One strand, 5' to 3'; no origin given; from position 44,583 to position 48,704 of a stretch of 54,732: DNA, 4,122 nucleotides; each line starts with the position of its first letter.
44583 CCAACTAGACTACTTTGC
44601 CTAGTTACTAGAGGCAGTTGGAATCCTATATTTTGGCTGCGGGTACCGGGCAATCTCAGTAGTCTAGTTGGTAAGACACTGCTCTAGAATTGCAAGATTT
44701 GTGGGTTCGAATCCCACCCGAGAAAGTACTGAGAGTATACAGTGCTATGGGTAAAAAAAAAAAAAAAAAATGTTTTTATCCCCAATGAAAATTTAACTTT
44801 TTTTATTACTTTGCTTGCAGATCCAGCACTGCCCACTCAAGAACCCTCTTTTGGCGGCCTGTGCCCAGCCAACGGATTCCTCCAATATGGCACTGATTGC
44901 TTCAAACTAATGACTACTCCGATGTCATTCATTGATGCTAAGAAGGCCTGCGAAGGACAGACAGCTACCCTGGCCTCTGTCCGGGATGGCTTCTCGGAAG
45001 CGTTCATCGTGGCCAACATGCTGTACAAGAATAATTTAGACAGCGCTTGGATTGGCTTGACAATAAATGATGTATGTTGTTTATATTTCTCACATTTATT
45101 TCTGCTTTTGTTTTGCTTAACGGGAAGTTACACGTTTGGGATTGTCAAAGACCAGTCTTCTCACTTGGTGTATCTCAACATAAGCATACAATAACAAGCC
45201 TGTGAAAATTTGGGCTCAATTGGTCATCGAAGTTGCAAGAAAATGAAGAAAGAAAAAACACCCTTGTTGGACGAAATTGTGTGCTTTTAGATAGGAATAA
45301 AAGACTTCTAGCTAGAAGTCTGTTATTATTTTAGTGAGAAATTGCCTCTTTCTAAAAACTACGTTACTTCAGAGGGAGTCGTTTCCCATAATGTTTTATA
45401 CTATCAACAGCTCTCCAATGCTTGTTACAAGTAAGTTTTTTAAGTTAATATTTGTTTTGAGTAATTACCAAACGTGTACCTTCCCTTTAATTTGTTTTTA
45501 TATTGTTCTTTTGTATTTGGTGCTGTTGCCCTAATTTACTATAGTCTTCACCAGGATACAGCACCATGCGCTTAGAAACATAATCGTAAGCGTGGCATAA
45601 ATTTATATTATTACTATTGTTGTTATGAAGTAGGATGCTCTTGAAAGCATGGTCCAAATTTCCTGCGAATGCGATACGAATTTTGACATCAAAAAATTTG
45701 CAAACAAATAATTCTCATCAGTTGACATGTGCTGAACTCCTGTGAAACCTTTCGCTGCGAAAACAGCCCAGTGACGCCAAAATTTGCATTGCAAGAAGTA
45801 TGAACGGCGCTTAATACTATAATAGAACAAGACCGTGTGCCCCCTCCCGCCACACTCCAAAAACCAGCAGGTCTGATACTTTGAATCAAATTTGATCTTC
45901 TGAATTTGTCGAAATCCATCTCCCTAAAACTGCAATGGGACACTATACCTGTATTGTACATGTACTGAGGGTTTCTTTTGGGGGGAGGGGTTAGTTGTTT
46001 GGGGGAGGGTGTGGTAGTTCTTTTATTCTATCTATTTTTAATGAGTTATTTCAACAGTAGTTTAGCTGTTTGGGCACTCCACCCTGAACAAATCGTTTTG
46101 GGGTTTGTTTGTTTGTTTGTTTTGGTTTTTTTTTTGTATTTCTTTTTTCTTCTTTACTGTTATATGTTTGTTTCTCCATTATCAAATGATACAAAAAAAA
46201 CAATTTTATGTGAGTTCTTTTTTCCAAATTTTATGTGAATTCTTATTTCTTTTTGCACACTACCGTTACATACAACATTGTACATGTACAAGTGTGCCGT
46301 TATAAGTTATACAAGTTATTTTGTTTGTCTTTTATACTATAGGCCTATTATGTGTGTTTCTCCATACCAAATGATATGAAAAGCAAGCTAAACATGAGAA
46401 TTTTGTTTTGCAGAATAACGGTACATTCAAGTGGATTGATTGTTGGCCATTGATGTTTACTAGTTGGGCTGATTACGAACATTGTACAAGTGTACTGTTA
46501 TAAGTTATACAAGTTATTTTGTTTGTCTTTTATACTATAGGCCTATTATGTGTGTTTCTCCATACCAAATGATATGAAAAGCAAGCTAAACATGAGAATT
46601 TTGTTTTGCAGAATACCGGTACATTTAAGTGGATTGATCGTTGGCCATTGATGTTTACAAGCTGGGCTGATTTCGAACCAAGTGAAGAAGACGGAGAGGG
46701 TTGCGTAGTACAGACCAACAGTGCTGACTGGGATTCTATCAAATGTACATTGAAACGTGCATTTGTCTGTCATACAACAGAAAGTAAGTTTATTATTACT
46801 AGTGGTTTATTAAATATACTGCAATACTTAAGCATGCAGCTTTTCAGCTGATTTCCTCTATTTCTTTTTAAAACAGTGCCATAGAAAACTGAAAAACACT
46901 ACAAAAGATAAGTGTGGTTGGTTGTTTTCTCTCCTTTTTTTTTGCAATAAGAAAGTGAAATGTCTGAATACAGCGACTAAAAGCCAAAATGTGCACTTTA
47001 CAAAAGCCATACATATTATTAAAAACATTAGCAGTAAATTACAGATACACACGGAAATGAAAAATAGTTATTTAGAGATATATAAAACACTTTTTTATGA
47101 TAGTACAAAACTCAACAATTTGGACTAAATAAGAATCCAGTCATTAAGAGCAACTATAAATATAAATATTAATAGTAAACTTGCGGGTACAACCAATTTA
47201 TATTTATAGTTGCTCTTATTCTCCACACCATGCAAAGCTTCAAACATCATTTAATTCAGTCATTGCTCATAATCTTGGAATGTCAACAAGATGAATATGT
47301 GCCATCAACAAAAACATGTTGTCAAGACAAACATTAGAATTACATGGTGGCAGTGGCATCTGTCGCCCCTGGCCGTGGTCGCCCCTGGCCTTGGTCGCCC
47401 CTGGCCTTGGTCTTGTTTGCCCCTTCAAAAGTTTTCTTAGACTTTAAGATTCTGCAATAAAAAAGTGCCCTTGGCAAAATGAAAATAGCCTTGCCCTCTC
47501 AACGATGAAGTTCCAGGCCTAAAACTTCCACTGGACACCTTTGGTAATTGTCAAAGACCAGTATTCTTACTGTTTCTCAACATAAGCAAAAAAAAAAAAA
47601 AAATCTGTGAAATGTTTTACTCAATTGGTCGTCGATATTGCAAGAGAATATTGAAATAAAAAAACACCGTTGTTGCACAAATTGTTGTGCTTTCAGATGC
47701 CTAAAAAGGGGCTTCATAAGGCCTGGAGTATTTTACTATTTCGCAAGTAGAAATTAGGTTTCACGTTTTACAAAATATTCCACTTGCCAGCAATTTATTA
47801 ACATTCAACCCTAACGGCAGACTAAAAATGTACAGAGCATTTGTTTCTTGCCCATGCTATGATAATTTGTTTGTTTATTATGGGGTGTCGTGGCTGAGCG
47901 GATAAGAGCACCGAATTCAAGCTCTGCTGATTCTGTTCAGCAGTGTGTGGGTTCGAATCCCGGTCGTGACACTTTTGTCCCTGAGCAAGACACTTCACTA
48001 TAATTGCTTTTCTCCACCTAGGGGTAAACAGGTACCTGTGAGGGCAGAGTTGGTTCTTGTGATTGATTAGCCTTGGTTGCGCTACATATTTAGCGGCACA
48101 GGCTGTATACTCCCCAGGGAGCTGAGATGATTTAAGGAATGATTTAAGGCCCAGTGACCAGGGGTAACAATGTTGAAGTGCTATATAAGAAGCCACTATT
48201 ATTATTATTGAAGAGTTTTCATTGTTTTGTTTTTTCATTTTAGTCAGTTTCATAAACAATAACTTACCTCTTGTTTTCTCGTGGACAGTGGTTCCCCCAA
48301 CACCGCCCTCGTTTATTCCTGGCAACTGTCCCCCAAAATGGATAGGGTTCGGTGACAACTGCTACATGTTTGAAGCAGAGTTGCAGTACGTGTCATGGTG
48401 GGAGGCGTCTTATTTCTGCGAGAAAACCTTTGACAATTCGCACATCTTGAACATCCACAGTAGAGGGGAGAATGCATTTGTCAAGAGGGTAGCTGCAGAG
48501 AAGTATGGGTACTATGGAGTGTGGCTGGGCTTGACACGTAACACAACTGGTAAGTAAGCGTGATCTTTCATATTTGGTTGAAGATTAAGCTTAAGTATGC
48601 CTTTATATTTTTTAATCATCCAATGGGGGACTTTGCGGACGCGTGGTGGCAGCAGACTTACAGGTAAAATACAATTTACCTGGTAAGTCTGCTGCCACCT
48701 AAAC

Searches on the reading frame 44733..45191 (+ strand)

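Call 27: search_protein_families(library=pfam, proteins=[window:44733-45191:+], max_evalue=0.01)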
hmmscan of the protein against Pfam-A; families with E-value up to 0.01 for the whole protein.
window:44733-45191:+ (153 aa): 1 family
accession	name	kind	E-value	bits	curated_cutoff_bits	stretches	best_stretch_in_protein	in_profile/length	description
PF00059.27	Lectin_C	-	0.00018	22.6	22.6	1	63-111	2-48/107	Lectin C-type domain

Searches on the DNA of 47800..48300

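Call 69: search_rna_families(source=window, start=47800, end=48300, threshold=evalue, max_evalue=1)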
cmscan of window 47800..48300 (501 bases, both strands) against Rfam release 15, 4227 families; matches with E-value up to 1: 1.
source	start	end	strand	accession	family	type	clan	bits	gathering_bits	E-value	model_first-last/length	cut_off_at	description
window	48188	48241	-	RF01675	CrcZ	Gene; sRNA;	-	11.3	95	0.8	1-398/398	no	Pseudomonas sRNA CrcZ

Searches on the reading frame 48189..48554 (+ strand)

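Call 27: search_protein_families(library=pfam, proteins=[window:48189-48554:+], max_evalue=0.01)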
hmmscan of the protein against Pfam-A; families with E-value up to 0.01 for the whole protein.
window:48189-48554:+ (122 aa): 1 family
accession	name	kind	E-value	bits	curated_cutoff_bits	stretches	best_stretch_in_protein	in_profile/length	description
PF00059.27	Lectin_C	-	7.1e-06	27.2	22.6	1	68-120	3-51/107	Lectin C-type domain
